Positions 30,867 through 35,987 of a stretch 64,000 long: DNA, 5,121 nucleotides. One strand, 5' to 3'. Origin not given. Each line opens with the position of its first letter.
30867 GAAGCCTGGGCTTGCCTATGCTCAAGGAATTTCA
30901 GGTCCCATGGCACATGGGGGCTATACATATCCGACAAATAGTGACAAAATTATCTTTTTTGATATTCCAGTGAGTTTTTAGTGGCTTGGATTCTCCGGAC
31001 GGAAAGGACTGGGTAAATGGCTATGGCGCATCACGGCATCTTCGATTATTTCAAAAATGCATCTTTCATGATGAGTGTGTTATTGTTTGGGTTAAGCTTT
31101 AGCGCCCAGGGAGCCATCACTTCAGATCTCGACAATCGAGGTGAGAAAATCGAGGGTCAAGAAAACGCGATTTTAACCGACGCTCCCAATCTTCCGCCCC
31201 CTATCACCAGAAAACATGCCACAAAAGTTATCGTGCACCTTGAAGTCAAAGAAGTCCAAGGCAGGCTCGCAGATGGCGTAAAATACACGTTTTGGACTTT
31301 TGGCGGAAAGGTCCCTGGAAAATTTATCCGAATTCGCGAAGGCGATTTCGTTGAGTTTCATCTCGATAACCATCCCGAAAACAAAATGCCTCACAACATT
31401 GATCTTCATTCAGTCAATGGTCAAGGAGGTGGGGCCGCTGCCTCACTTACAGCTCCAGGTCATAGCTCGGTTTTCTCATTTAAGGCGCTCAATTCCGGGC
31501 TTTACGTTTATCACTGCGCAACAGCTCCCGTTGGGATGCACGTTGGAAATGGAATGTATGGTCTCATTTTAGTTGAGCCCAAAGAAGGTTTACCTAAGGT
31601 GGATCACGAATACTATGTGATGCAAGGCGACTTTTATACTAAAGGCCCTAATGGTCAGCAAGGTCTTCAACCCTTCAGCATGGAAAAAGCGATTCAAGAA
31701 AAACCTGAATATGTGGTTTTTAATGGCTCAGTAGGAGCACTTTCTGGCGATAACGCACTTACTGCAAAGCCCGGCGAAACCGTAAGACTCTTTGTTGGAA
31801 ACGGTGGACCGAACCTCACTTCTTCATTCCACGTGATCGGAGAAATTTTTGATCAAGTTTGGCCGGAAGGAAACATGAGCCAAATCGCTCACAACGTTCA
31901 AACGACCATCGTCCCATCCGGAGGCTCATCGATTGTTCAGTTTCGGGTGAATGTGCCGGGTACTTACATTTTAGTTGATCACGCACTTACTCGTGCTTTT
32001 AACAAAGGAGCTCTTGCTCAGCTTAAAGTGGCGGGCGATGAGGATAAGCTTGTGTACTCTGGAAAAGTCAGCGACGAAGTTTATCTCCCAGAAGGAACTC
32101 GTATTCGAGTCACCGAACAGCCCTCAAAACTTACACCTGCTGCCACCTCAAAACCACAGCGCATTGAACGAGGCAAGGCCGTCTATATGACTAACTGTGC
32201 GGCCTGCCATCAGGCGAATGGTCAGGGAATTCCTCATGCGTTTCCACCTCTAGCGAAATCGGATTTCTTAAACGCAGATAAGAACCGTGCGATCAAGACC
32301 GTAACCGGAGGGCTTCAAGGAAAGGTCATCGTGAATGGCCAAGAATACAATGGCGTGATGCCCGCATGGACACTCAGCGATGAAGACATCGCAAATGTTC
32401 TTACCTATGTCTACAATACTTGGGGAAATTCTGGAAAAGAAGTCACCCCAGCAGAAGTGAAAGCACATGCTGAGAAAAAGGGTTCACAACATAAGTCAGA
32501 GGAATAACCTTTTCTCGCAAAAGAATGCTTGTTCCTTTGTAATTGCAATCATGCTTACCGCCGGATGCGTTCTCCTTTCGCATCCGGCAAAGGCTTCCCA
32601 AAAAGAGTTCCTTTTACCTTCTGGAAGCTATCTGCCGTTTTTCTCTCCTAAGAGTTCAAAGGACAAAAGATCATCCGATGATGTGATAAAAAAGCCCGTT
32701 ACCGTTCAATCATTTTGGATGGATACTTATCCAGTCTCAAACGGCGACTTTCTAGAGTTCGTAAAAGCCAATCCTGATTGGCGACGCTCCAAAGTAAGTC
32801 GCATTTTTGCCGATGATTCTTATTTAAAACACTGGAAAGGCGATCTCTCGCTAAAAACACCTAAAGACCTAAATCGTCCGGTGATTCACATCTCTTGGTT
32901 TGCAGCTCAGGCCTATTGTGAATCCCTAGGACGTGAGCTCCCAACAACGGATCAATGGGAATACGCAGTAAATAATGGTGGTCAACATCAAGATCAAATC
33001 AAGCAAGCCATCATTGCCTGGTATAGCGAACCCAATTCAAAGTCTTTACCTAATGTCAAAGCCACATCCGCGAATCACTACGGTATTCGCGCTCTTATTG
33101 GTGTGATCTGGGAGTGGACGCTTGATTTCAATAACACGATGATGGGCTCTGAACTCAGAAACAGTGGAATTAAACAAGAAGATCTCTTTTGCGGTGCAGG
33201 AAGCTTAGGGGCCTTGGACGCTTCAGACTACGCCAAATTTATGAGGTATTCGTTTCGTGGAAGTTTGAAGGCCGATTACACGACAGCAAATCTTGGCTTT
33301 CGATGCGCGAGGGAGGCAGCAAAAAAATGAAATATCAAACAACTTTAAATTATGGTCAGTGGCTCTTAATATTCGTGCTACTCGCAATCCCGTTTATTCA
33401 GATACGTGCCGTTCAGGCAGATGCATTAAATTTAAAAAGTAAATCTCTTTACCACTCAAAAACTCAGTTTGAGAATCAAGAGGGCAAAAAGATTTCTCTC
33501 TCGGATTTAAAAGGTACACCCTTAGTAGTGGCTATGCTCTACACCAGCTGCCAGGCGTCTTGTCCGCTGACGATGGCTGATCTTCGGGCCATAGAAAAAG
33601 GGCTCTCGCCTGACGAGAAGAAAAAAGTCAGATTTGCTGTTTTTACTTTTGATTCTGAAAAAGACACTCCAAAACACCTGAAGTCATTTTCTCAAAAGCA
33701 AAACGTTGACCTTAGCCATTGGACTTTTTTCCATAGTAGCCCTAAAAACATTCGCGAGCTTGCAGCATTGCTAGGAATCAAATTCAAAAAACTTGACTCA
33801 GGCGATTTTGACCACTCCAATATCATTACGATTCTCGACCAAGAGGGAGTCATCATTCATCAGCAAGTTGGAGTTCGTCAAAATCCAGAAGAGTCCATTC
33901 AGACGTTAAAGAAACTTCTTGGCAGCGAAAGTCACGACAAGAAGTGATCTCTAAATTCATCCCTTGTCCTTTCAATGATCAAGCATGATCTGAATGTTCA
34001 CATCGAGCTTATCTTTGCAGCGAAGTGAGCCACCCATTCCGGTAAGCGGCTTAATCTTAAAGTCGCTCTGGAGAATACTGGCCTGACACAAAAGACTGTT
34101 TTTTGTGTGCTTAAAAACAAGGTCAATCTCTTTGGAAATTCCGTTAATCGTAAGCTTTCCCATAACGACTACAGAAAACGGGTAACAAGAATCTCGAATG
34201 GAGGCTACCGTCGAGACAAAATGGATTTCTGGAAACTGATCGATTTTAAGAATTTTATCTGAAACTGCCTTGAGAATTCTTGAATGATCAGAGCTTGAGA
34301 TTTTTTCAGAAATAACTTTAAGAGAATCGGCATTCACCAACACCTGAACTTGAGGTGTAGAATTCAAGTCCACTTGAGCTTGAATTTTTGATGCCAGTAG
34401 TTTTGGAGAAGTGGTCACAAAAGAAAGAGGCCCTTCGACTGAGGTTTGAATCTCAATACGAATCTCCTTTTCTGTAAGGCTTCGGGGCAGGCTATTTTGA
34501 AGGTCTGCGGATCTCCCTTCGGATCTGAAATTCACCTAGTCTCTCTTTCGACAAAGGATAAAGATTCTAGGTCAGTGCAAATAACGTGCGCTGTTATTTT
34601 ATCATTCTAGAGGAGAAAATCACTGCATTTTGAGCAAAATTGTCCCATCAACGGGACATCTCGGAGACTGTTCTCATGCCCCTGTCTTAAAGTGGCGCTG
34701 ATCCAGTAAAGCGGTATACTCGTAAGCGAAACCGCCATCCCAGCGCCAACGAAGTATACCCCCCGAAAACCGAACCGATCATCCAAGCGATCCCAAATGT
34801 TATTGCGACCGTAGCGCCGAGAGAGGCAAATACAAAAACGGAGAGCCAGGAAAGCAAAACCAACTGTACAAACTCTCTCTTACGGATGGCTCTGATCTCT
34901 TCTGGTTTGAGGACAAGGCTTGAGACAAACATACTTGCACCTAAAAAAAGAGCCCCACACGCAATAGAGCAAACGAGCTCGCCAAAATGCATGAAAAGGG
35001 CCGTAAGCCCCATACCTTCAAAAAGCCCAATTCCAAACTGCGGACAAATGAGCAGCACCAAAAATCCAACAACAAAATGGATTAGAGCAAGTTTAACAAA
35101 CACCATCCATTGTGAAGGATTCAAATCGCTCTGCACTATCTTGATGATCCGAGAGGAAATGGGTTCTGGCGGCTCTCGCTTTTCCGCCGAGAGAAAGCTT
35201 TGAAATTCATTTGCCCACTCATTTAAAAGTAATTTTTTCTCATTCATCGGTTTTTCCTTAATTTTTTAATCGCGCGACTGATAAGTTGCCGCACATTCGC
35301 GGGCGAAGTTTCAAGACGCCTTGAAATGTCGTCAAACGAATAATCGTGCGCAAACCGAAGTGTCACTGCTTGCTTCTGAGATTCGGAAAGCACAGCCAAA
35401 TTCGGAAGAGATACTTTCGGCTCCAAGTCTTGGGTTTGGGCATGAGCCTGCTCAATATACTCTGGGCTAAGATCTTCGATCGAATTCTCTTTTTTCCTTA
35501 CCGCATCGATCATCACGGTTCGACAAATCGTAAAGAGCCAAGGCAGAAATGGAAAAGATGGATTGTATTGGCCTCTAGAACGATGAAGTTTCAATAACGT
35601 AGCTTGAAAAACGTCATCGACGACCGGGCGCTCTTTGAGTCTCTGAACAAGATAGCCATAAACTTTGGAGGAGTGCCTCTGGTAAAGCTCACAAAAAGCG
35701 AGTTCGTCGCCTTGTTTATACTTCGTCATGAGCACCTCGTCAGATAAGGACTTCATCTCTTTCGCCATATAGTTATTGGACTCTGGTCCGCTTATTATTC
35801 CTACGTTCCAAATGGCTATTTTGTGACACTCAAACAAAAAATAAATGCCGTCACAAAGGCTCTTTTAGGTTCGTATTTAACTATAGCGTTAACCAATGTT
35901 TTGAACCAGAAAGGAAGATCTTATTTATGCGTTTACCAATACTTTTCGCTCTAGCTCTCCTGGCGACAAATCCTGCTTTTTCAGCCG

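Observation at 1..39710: Satellite/tycheposon-like element apparently carrying a whole nitrate-to-NO respiration kit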

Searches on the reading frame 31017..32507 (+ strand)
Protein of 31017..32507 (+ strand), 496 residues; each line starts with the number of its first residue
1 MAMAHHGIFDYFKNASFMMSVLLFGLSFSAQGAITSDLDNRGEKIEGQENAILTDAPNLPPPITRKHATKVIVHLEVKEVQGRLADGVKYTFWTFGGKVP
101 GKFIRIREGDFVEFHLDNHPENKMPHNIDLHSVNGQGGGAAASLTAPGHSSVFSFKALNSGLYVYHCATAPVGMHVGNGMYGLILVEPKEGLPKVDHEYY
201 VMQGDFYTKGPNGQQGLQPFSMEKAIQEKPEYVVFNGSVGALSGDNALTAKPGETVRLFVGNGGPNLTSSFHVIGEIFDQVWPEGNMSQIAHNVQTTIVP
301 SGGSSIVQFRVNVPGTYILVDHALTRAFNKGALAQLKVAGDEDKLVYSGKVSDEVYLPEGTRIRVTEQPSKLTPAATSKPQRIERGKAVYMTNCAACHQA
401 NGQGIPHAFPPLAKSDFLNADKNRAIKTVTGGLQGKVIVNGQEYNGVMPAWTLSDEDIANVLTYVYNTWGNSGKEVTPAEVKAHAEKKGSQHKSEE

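Call 7: search_protein_families(library=pfam, proteins=[window:31017-32507:+], max_evalue=0.01)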
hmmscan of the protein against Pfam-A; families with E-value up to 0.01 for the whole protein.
window:31017-32507:+ (496 aa): 5 families
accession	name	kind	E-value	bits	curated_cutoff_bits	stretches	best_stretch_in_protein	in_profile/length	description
PF00034.26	Cytochrom_C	-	1.7e-14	55.4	21.3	1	383-469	1-90/90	Cytochrome c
PF07732.21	Cu-oxidase_3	-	1.3e-11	45.1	21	1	77-190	2-118/119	Multicopper oxidase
PF13442.11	Cytochrome_CBB3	-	1.2e-10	42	27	1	382-465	2-68/68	Cytochrome C oxidase, cbb3-type, subunit III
PF07731.20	Cu-oxidase_2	-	6.8e-10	39.3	20.4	1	101-189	32-136/137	Multicopper oxidase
PF00127.26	Copper-bind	-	0.00012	22.8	21.2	1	103-187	18-99/99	Copper binding proteins, plastocyanin/azurin family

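Call 31: find_related_loci(query=window:31017-32507:+, collection=genome_contigs, flank=10000)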
Query window:31017-32507:+ (496 aa) in genome_contigs; peptide patterns used: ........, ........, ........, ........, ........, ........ (x = any residue, [..] = any of these).
597 stretches matched a pattern (row limit reached: there are more); 590 encode a relative of the query (tblastn E <= 1e-3); the best 80 are kept; 80 distinct loci.
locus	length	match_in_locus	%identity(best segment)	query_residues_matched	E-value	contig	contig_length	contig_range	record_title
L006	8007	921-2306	81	14-488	0e+0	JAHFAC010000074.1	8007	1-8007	MAG: Bacteriovoracaceae bacterium isolate nzgw166 NODE_15471_length_8008_cov_2.182072, whole genome shotgun sequence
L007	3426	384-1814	77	11-489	0e+0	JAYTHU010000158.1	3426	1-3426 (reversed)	MAG: Oligoflexia bacterium isolate GFS_2572 GFS_2572_157, whole genome shotgun sequence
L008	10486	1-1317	81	44-482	0e+0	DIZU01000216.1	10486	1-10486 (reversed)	MAG TPA_asm: Methylotenera sp. UBA6020 UBA6020_contig_17712, whole genome shotgun sequence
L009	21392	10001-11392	77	28-494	0e+0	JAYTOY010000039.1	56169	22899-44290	MAG: Pseudobdellovibrionaceae bacterium isolate GFS_4290 GFS_4290_38, whole genome shotgun sequence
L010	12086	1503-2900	76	23-487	0e+0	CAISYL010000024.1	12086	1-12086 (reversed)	MAG: uncultured Alphaproteobacteria bacterium isolate MJ-time_bin-8647 genome assembly, contig: bin-8647:024/294, whole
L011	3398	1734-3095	76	43-496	0e+0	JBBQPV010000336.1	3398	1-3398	MAG: Bdellovibrionia bacterium isolate Co_metawrap_1530 Cmw_1530_k141_23467415_length_3398_cov_6.0000, whole genome shot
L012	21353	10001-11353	78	34-484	0e+0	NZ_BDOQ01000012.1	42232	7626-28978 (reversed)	Novimethylophilus kurashikiensis strain La2-4, whole genome shotgun sequence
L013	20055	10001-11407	74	21-491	0e+0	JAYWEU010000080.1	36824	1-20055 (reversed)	MAG: Pseudobdellovibrionaceae bacterium isolate GL98_UP_concoct_80 GL98_UP_concoct_80_79, whole genome shotgun sequence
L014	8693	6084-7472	75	26-487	0e+0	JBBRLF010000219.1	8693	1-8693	MAG: candidate division WWE3 bacterium isolate La1_concoct.242 LA1C_C.242_k141_2352603L_8693_cov_8.0070, whole genome sh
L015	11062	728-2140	72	12-487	0e+0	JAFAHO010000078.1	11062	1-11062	MAG: Hyphomicrobiales bacterium isolate CP_BE_BS_23 BE_BS_k147_10880066, whole genome shotgun sequence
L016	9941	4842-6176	77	40-484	0e+0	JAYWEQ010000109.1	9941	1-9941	MAG: Pseudobdellovibrionaceae bacterium isolate GL98_DN_metabat_112 GL98_DN_metabat_112_108, whole genome shotgun sequen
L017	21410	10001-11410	72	17-488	0e+0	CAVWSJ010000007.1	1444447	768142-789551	MAG: Terriglobia bacterium isolate MFD05377.bin.2.152 genome assembly, contig: contig_83920, whole genome shotgun sequen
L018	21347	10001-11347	75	39-487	0e+0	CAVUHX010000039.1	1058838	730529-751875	MAG: uncultured Alphaproteobacteria bacterium isolate MFD01872.bin.2.31 genome assembly, contig: contig_37052, whole gen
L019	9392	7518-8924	72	12-484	0e+0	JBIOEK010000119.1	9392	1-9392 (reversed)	MAG: Hyphomicrobiales bacterium isolate GcC5-43 k141_2502832_length_9392_cov_22.0000, whole genome shotgun sequence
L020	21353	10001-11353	73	40-490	0e+0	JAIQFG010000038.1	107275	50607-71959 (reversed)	MAG: Terriglobia bacterium isolate SRVP_21 SR-VP_26_10_2019_C_20cm_scaffold_1536, whole genome shotgun sequence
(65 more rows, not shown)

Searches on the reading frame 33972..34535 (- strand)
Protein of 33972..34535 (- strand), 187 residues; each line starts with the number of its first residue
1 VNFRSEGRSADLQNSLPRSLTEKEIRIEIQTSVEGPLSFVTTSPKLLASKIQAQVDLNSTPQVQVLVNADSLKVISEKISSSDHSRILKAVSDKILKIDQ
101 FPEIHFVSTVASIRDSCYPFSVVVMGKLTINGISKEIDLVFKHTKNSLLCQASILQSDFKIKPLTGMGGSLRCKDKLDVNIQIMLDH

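Call 7: search_protein_families(library=pfam, proteins=[window:33972-34535:-], max_evalue=0.01)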
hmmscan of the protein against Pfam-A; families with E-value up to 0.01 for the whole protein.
window:33972-34535:- (187 aa): 1 family
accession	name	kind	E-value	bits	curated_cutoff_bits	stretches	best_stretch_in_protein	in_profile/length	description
PF04264.18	YceI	-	2.8e-11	44.4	23.7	1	50-183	28-148/150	YceI-like domain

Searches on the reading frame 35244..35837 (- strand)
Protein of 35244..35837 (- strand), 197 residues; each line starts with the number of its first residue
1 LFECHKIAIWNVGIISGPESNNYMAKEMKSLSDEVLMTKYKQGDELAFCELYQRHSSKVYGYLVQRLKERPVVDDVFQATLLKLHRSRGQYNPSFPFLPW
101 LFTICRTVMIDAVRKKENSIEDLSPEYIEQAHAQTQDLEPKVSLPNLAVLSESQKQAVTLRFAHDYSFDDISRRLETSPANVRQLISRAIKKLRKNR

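Call 7: search_protein_families(library=pfam, proteins=[window:35244-35837:-], max_evalue=0.01)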
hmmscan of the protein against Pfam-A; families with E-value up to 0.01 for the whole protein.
window:35244-35837:- (197 aa): 4 families
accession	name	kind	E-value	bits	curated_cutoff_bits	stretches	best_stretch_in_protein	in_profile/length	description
PF04542.20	Sigma70_r2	-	3.7e-12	46.3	24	1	51-117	1-69/71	Sigma-70 region 2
PF08281.18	Sigma70_r4_2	-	4.1e-12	46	25.7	1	147-193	8-54/54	Sigma-70, region 4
PF04545.22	Sigma70_r4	-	2.7e-11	43.2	24.1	1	147-195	2-50/50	Sigma-70, region 4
PF04297.20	UPF0122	-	0.0095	16.6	22.7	0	149-194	17-62/101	Putative helix-turn-helix protein, YlxM / p13 like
